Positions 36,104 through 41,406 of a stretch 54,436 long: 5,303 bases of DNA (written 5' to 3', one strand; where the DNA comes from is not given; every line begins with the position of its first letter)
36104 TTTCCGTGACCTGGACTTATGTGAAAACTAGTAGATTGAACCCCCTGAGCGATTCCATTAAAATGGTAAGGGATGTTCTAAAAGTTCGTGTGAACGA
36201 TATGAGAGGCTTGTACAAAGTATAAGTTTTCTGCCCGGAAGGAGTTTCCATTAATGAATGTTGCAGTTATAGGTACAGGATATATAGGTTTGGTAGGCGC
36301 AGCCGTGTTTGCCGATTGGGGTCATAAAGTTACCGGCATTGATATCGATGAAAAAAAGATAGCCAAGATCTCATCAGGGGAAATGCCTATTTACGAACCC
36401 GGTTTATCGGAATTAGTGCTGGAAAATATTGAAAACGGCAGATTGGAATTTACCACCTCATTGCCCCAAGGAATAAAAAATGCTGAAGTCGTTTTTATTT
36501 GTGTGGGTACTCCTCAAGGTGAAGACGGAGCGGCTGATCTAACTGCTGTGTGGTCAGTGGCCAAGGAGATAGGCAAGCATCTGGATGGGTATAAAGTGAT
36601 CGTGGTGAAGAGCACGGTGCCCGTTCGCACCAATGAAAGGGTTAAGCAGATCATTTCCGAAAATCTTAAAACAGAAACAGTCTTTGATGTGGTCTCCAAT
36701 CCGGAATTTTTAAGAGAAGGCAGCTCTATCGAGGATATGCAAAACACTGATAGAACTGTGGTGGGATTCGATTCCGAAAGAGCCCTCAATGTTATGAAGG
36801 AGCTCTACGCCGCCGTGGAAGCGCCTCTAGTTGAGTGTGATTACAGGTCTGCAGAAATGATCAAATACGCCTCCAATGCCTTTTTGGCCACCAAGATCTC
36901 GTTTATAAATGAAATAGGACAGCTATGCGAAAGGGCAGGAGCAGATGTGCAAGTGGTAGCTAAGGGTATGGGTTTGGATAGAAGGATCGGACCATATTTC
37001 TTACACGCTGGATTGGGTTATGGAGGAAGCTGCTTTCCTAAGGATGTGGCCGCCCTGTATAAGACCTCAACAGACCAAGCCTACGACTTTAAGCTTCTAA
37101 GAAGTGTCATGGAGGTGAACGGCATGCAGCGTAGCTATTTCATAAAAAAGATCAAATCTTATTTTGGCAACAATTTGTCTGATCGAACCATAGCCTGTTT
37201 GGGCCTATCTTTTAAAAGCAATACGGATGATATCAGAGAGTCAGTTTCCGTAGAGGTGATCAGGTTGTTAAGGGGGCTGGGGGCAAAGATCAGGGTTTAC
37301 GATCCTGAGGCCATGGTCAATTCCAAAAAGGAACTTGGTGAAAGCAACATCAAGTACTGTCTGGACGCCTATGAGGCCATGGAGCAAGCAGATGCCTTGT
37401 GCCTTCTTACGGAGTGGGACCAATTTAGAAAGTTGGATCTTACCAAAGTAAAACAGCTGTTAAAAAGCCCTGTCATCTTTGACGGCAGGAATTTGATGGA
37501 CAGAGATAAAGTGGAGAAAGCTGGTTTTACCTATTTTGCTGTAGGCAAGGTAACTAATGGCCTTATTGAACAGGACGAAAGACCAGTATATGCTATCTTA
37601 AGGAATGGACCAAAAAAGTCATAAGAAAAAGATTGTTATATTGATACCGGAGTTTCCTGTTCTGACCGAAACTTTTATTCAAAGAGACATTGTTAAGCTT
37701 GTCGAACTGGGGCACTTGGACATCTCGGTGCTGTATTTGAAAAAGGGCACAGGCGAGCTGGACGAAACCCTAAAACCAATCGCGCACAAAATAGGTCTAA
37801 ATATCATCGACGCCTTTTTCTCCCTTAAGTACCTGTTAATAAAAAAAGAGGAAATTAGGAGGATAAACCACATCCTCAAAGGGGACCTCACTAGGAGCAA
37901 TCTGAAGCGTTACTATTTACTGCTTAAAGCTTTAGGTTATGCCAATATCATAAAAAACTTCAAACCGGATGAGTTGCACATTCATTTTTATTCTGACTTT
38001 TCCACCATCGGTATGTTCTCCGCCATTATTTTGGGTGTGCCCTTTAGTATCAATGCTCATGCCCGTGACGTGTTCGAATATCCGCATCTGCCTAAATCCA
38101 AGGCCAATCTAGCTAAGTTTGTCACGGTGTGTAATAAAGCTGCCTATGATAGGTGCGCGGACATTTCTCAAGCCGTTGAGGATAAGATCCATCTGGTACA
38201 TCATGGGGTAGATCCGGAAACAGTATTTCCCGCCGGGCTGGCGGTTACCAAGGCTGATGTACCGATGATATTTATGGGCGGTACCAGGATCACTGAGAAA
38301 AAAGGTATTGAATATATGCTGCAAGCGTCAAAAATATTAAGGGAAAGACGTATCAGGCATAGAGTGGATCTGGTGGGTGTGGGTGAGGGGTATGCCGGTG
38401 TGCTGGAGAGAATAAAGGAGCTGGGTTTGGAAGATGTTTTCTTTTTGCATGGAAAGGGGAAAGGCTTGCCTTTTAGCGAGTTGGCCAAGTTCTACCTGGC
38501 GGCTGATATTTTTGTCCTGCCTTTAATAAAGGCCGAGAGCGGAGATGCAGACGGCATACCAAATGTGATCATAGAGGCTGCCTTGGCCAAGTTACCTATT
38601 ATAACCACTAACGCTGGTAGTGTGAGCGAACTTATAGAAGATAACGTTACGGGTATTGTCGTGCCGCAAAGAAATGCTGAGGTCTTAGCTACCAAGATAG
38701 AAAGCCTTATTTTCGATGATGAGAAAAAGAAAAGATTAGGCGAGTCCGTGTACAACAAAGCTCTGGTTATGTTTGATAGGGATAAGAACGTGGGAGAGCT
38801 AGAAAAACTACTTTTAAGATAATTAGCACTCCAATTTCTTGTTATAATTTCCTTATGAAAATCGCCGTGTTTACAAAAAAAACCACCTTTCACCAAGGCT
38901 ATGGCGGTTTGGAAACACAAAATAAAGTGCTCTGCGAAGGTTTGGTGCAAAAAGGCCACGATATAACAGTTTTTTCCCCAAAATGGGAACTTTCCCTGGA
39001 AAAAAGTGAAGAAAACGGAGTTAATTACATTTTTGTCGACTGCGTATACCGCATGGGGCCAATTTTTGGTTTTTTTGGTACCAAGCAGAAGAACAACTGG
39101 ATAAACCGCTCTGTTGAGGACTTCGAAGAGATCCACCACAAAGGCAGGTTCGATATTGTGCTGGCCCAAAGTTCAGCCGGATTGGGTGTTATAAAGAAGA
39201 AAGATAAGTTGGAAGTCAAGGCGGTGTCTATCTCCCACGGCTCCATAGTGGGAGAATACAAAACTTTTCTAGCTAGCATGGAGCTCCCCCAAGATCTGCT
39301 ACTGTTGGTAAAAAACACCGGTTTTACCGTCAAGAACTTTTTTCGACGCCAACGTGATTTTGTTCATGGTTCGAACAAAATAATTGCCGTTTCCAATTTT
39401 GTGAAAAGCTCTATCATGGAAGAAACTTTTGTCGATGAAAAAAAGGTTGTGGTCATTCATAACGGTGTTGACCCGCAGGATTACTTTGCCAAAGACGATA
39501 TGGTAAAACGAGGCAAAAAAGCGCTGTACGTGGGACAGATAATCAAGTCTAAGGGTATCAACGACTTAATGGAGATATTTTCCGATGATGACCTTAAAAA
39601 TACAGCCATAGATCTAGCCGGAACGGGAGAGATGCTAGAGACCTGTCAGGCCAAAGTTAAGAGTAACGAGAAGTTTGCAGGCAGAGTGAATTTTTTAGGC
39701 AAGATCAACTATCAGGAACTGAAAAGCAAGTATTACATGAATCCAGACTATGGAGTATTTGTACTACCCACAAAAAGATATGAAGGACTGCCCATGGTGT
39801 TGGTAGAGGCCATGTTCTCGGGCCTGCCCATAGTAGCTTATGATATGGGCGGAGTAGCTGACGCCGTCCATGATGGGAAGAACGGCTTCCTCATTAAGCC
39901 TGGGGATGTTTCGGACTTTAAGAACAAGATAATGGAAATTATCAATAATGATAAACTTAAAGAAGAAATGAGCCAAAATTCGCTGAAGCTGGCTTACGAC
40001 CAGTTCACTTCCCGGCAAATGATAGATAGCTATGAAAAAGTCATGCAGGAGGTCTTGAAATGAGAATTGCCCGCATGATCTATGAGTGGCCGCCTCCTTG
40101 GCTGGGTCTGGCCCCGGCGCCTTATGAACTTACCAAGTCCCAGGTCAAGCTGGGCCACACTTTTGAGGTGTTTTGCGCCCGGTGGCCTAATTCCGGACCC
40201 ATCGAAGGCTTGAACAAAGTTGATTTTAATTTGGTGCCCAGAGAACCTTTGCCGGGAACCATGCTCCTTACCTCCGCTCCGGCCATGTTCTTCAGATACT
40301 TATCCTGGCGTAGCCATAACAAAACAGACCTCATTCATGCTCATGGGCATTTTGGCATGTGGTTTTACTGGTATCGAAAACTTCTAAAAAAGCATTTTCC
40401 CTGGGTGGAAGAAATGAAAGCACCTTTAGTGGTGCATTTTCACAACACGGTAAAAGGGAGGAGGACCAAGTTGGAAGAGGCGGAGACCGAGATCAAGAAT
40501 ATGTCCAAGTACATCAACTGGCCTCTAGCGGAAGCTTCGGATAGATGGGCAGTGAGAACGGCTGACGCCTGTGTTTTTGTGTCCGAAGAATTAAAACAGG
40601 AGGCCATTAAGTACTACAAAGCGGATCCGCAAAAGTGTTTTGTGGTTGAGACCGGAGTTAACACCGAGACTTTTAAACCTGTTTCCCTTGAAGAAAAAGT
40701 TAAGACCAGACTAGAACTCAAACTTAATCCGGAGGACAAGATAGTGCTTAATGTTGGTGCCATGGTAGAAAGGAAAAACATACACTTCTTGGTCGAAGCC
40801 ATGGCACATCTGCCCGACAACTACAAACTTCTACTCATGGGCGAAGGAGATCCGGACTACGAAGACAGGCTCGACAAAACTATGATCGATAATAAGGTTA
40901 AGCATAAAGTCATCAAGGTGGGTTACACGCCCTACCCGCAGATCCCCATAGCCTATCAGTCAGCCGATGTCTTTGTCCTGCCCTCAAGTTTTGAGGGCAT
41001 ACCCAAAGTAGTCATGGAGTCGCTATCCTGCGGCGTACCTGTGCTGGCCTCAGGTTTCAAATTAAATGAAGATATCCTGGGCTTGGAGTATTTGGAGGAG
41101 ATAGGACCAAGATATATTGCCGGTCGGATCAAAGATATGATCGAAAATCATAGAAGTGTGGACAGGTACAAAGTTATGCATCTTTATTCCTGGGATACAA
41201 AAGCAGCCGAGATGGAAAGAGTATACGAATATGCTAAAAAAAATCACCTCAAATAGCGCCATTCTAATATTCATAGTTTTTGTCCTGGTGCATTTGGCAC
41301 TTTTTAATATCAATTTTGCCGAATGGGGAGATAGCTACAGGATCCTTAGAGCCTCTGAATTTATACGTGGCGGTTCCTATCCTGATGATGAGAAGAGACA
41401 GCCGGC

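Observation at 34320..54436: A 20-kb or larger GT-C-rich two-compartment glycosylation locus with no recognisable initiating enzyme, polymerase or ligase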

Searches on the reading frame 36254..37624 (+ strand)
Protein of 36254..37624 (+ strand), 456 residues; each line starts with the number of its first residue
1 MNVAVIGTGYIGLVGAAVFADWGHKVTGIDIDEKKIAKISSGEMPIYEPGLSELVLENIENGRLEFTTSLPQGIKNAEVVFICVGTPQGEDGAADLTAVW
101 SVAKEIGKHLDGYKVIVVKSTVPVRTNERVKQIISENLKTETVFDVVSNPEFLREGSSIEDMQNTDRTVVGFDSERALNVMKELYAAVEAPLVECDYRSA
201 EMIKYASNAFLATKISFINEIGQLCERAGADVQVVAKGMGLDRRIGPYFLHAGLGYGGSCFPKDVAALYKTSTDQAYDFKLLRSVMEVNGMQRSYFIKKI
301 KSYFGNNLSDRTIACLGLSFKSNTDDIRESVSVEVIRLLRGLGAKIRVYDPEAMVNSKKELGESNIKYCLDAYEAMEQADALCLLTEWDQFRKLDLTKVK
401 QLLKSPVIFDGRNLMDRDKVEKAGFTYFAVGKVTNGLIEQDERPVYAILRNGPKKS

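Call 3: search_protein_families(library=pfam, proteins=[window:36254-37624:+], max_evalue=0.01)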
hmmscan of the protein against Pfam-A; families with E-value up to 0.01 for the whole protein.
window:36254-37624:+ (456 aa): 11 families
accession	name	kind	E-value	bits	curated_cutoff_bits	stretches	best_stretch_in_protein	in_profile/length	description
PF03721.20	UDPG_MGDP_dh_N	-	1.3e-68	230.7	27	1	1-184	1-187/187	UDP-glucose/GDP-mannose dehydrogenase family, NAD binding domain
PF00984.24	UDPG_MGDP_dh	-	1.5e-37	128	25.4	1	198-289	1-92/94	UDP-glucose/GDP-mannose dehydrogenase family, central domain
PF03720.21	UDPG_MGDP_dh_C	-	1.4e-35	122.2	30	1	314-417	1-103/103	UDP-glucose/GDP-mannose dehydrogenase family, UDP binding domain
PF01210.29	NAD_Gly3P_dh_N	-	1e-05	26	23.1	1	2-155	1-139/158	NAD-dependent glycerol-3-phosphate dehydrogenase N-terminus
PF02826.25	2-Hacid_dh_C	-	5.4e-05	23.1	25.1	0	281-386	7-99/178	D-isomer specific 2-hydroxyacid dehydrogenase, NAD binding domain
PF03446.21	NAD_binding_2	-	6.6e-05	23.4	21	1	2-136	1-109/161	NAD binding domain of 6-phosphogluconate dehydrogenase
PF02737.24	3HCDH_N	-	9.3e-05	22.8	22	1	2-39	1-38/180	3-hydroxyacyl-CoA dehydrogenase, NAD binding domain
PF00070.33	Pyr_redox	-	0.00025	21.9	22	1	2-31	1-30/82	Pyridine nucleotide-disulphide oxidoreductase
PF02558.23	ApbA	-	0.00033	20.7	22.2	1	3-98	1-88/150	Ketopantoate reductase PanE/ApbA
PF02254.24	TrkA_N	-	0.0021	18.8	23.8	0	3-48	1-47/116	TrkA-N domain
PF07992.20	Pyr_redox_2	-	0.0052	16.7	26.1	1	2-31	144-173/291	Pyridine nucleotide-disulphide oxidoreductase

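Call 90: search_protein_families(library=ncbifam, proteins=[window:36254-37624:+], max_evalue=0.00001)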
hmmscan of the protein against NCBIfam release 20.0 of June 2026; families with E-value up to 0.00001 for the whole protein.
window:36254-37624:+ (456 aa): 7 families
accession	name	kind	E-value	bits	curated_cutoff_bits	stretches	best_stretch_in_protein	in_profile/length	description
NF047673.2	TeichurnBiosyTuaD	equivalog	8.6e-169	562.3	700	1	2-432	3-431/439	UDP-glucose 6-dehydrogenase TuaD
TIGR03026.1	NDP-sugDHase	subfamily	1.1e-143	478.9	189.8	1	1-413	1-413/413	nucleotide sugar dehydrogenase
NF041297.1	UDPGDh_AglM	equivalog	1.8e-118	396.2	670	1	1-419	1-422/429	UDP-glucose 6-dehydrogenase AglM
NF040825.1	UDPMaNacDH_Arch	equivalog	2.3e-58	198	750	1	1-431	1-414/418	UDP-N-acetyl-D-mannosamine dehydrogenase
NF008286.0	PRK11064.1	equivalog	7e-53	179.7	459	1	2-401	5-409/420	UDP-N-acetyl-D-mannosamine dehydrogenase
NF011631.0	PRK15057.1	equivalog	6.7e-35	120.9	757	1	1-353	1-339/388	UDP-glucose 6-dehydrogenase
NF011729.0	PRK15182.1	equivalog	1.1e-19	70.5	592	1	2-355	8-359/425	Vi polysaccharide biosynthesis UDP-N-acetylglucosamine C-6 dehydrogenase TviB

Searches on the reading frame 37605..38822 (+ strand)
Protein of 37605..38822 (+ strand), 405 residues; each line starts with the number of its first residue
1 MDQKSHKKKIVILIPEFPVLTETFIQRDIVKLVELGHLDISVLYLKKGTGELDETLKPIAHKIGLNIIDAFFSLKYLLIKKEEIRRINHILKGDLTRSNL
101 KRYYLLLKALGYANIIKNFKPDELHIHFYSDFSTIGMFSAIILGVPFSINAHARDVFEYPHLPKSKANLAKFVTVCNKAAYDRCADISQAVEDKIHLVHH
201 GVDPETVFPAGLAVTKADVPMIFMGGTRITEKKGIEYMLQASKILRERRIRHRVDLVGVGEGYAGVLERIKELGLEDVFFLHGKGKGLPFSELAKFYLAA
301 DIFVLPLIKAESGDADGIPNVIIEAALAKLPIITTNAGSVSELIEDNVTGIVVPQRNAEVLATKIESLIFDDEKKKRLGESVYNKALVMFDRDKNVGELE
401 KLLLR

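Call 3: search_protein_families(library=pfam, proteins=[window:37605-38822:+], max_evalue=0.01)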
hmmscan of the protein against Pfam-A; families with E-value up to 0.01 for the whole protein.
window:37605-38822:+ (405 aa): 4 families
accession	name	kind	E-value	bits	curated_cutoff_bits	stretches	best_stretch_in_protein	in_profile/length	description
PF00534.26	Glycos_transf_1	-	1.3e-26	93.6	26.4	1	228-383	23-170/172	Glycosyl transferases group 1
PF13692.12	Glyco_trans_1_4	-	2.6e-25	89.8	27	1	222-369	5-140/142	Glycosyl transferases group 1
PF13439.12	Glyco_transf_4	-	2.7e-09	37.7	28.5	1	86-205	38-169/170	Glycosyltransferase Family 4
PF13477.12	Glyco_trans_4_2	-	0.0003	21.4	23.4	1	105-172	59-127/139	Glycosyl transferase 4-like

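Call 7: search_protein_families(library=ncbifam, proteins=[window:37605-38822:+], max_evalue=0.001)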
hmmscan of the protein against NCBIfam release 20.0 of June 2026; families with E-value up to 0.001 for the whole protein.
window:37605-38822:+ (405 aa): 24 families
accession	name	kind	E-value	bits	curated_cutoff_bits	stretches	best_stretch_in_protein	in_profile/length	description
NF041876.1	EPS_EpsE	equivalog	1.3e-35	123.4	400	1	11-394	2-384/389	exopolysaccharide biosynthesis GT4 family glycosyltransferase EpsE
TIGR04005.1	wcaL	equivalog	1.1e-24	87.1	537.6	1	192-370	196-369/406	colanic acid biosynthesis glycosyltransferase WcaL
TIGR03088.1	stp2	hypoth_equivalog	2e-21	76.5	409.05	1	116-398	77-365/374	TIGR03088 family PEP-CTERM/XrtA system glycosyltransferase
NF047684.1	TeichurnBiosyTuaC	equivalog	2.9e-18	66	550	1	216-401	217-384/391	teichuronic acid biosynthesis protein TuaC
NF038298.1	EPS_HpsO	equivalog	3.4e-12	45.8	575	1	211-390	194-371/388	hormogonium polysaccharide biosynthesis glycosyltransferase HpsO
TIGR02149.1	glgA_Coryne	subfamily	3.5e-12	46.1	302.4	1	191-392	167-376/391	glycogen synthase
TIGR03999.1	thiol_BshA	equivalog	1.2e-11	44.1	273.7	1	249-402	227-369/375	N-acetyl-alpha-D-glucosaminyl L-malate synthase BshA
TIGR03449.1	mycothiol_MshA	equivalog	1.6e-11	43.7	462.5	1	181-386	176-384/406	D-inositol-3-phosphate glycosyltransferase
TIGR04063.1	stp3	hypoth_equivalog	3.2e-10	39.5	442.05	1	199-378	195-367/397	TIGR04063 family PEP-CTERM/XrtA system glycosyltransferase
TIGR04157.1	glyco_rSAM_CFB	subfamily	2.5e-09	36.6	400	1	217-359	226-354/406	TIGR04157 family glycosyltransferase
NF011726.0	PRK15179.1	equivalog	5.1e-09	35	733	1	218-356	515-642/694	Vi polysaccharide biosynthesis protein TviE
NF007640.0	PRK10307.1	subfamily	2.6e-08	33.2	276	1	210-401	221-402/411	WcaI family glycosyltransferase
NF038229.1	Glyco4_Geo_Pelo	equivalog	5.9e-08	32.1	400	1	115-403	50-333/338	GPMC system family 4 glycosyltransferase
NF047880.1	glyco_SdgA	exception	9.8e-08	31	800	1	182-386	278-471/488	serine-aspartate repeat adhesin O-glycosyltransferase SdgA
NF038295.1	EPS_HpsP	equivalog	1.1e-06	28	550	1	217-390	205-371/388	hormogonium polysaccharide biosynthesis glycosyltransferase HpsP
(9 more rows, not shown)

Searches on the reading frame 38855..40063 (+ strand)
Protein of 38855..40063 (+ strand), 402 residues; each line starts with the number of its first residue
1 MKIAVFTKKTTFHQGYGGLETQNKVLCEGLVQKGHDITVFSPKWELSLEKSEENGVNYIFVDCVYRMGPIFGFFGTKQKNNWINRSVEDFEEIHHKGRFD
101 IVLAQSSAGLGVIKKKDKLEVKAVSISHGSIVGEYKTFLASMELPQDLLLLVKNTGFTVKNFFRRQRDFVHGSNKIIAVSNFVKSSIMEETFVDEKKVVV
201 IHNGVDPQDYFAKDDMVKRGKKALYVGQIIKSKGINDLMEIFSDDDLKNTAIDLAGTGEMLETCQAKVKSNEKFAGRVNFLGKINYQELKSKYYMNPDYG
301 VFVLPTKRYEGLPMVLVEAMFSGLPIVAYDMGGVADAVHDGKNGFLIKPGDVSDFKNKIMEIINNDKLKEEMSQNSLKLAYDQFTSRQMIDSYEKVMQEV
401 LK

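Call 3: search_protein_families(library=pfam, proteins=[window:38855-40063:+], max_evalue=0.01)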
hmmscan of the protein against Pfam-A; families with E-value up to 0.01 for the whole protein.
window:38855-40063:+ (402 aa): 5 families
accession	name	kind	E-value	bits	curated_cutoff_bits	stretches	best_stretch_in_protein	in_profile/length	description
PF00534.26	Glycos_transf_1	-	3.1e-30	105.4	26.4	1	212-376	7-169/172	Glycosyl transferases group 1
PF13692.12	Glyco_trans_1_4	-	4.8e-24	85.7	27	1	221-365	2-142/142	Glycosyl transferases group 1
PF13439.12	Glyco_transf_4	-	2.8e-20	73.4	28.5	1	16-208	1-169/170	Glycosyltransferase Family 4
PF20706.3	GT4-conflict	-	8.3e-08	32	26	1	163-340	137-322/385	Family 4 Glycosyltransferase in conflict systems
PF13579.12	Glyco_trans_4_4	-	1.4e-06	29.2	29.7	1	17-204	1-158/158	Glycosyl transferase 4-like domain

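Call 7: search_protein_families(library=ncbifam, proteins=[window:38855-40063:+], max_evalue=0.001)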
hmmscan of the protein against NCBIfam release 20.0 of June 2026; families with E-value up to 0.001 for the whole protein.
window:38855-40063:+ (402 aa): 36 families (the best 25 are shown)
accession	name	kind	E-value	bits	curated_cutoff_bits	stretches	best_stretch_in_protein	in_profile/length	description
TIGR03999.1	thiol_BshA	equivalog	1.8e-27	96.3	273.7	1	170-401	142-374/375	N-acetyl-alpha-D-glucosaminyl L-malate synthase BshA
NF007396.0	PRK09922.1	equivalog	3.6e-26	91.9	385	1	174-383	137-345/361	lipopolysaccharide 1,6-galactosyltransferase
TIGR03088.1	stp2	hypoth_equivalog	1.1e-21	77.3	409.05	1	167-401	134-374/374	TIGR03088 family PEP-CTERM/XrtA system glycosyltransferase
TIGR02149.1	glgA_Coryne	subfamily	2.3e-21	76.4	302.4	1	167-400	139-390/391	glycogen synthase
NF038229.1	Glyco4_Geo_Pelo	equivalog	7.5e-20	71.2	400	1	169-401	106-337/338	GPMC system family 4 glycosyltransferase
NF047684.1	TeichurnBiosyTuaC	equivalog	1e-19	70.7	550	1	170-399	162-388/391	teichuronic acid biosynthesis protein TuaC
NF041010.1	glycosy_Agl16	equivalog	1.2e-19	70.4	575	1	165-381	126-333/352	glycosylation protein Agl16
TIGR04157.1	glyco_rSAM_CFB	subfamily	5e-19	68.6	400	1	158-396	155-405/406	TIGR04157 family glycosyltransferase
TIGR04063.1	stp3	hypoth_equivalog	1.7e-17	63.4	442.05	1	171-401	156-396/397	TIGR04063 family PEP-CTERM/XrtA system glycosyltransferase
NF041876.1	EPS_EpsE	equivalog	6.6e-17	61.8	400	1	196-388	186-384/389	exopolysaccharide biosynthesis GT4 family glycosyltransferase EpsE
NF047880.1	glyco_SdgA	exception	4.5e-16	58.5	800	1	155-397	251-487/488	serine-aspartate repeat adhesin O-glycosyltransferase SdgA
NF012028.0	PRK15484.1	subfamily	1.2e-14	54.3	618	1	172-399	139-377/380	lipopolysaccharide N-acetylglucosaminyltransferase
NF046085.1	XrtY_assoc_Gly1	equivalog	4e-13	49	400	1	176-401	164-385/387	XrtY-associated glycosyltransferase XYAG1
NF050056.1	ProtGlycPglH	equivalog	6.9e-13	48.4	600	1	187-400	150-353/354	GalNAc-alpha-(1->4)-GalNAc-alpha-(1->3)-diNAcBac-PP-undecaprenol alpha-1,4-N-acetyl-D-galactosaminyltransferase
NF038255.1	exopoly_VpsD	equivalog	1.3e-12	47.3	300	1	175-401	159-380/381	VpsD family glycosyltransferase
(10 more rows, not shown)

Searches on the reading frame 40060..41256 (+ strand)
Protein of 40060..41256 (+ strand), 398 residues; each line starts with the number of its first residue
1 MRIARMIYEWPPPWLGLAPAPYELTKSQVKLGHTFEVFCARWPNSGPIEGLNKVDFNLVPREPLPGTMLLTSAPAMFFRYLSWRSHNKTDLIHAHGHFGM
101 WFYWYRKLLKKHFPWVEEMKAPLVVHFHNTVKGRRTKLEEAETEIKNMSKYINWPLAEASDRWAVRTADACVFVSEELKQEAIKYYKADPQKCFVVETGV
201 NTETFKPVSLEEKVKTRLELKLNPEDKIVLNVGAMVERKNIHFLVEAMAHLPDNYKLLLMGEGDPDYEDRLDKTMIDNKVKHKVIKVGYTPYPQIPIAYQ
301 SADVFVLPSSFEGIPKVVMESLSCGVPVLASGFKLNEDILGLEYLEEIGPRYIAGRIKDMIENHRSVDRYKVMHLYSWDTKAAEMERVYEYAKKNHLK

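Call 3: search_protein_families(library=pfam, proteins=[window:40060-41256:+], max_evalue=0.01)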
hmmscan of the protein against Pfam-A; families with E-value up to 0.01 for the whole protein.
window:40060-41256:+ (398 aa): 7 families
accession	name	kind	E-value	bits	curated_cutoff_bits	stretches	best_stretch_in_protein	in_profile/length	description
PF00534.26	Glycos_transf_1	-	1e-25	90.7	26.4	1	219-343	8-134/172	Glycosyl transferases group 1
PF13439.12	Glyco_transf_4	-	1.9e-22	80.6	28.5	1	22-203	9-169/170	Glycosyltransferase Family 4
PF13692.12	Glyco_trans_1_4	-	8.8e-21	75.1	27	1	227-334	2-109/142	Glycosyl transferases group 1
PF13579.12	Glyco_trans_4_4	-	1.1e-11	45.8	29.7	1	16-197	2-156/158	Glycosyl transferase 4-like domain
PF20706.3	GT4-conflict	-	8.2e-08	32.1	26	1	124-331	109-311/385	Family 4 Glycosyltransferase in conflict systems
PF08323.17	Glyco_transf_5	-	8.4e-05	22.8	22.7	1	86-185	126-227/239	Starch synthase catalytic domain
PF13524.12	Glyco_trans_1_2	-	0.0088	16.4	25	0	242-332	3-81/144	Glycosyl transferase-like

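Call 7: search_protein_families(library=ncbifam, proteins=[window:40060-41256:+], max_evalue=0.001)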
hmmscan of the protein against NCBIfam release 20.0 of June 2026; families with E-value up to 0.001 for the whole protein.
window:40060-41256:+ (398 aa): 37 families (the best 25 are shown)
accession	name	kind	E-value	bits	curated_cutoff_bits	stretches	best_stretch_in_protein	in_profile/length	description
NF047684.1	TeichurnBiosyTuaC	equivalog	2.3e-23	82.7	550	1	163-334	160-322/391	teichuronic acid biosynthesis protein TuaC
TIGR04047.1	MSMEG_0565_glyc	hypoth_equivalog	1.3e-22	80.4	259.85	1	145-389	117-371/373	MSMEG_0565 family glycosyltransferase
TIGR04157.1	glyco_rSAM_CFB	subfamily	1.2e-19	70.6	400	1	118-332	115-331/406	TIGR04157 family glycosyltransferase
TIGR02149.1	glgA_Coryne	subfamily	3.5e-19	69.2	302.4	1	158-331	135-313/391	glycogen synthase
TIGR03449.1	mycothiol_MshA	equivalog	1.1e-17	64.1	462.5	1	71-392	85-403/406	D-inositol-3-phosphate glycosyltransferase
NF053787.1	GlcN_PG_synth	equivalog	1.6e-16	60.1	480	1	191-390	164-357/361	N-acetylglucosaminyl phosphatidylglycerol synthase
NF053513.1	Gtran_IagA_BgsA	equivalog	2.6e-16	59.5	460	1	167-340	105-274/333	LTA glycolipid anchor biosynthesis glycosyltransferase, IagA/BgsA family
TIGR03088.1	stp2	hypoth_equivalog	3.4e-16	59.3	409.05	1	171-331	140-302/374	TIGR03088 family PEP-CTERM/XrtA system glycosyltransferase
NF050063.1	ProtGlycPglJ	equivalog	6.6e-16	58.5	500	1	166-333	143-297/363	N-acetylgalactosamine-N,N'-diacetylbacillosaminyl-diphospho-undecaprenol 4-alpha-N-acetylgalactosaminyltransferase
TIGR03999.1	thiol_BshA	equivalog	2.6e-15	56.2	273.7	1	162-331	139-302/375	N-acetyl-alpha-D-glucosaminyl L-malate synthase BshA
NF049987.1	DaglGlyslTfaseDgs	equivalog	1.5e-14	53.6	500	1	119-338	62-268/332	processive diacylglycerol alpha-glucosyltransferase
NF041876.1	EPS_EpsE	equivalog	2.1e-13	50.3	400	1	165-331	159-325/389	exopolysaccharide biosynthesis GT4 family glycosyltransferase EpsE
NF007396.0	PRK09922.1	equivalog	4.4e-13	48.8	385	1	205-368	164-324/361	lipopolysaccharide 1,6-galactosyltransferase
NF046085.1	XrtY_assoc_Gly1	equivalog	2.2e-12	46.5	400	1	229-331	212-314/387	XrtY-associated glycosyltransferase XYAG1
NF038295.1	EPS_HpsP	equivalog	3.7e-11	42.6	550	1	160-390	147-385/388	hormogonium polysaccharide biosynthesis glycosyltransferase HpsP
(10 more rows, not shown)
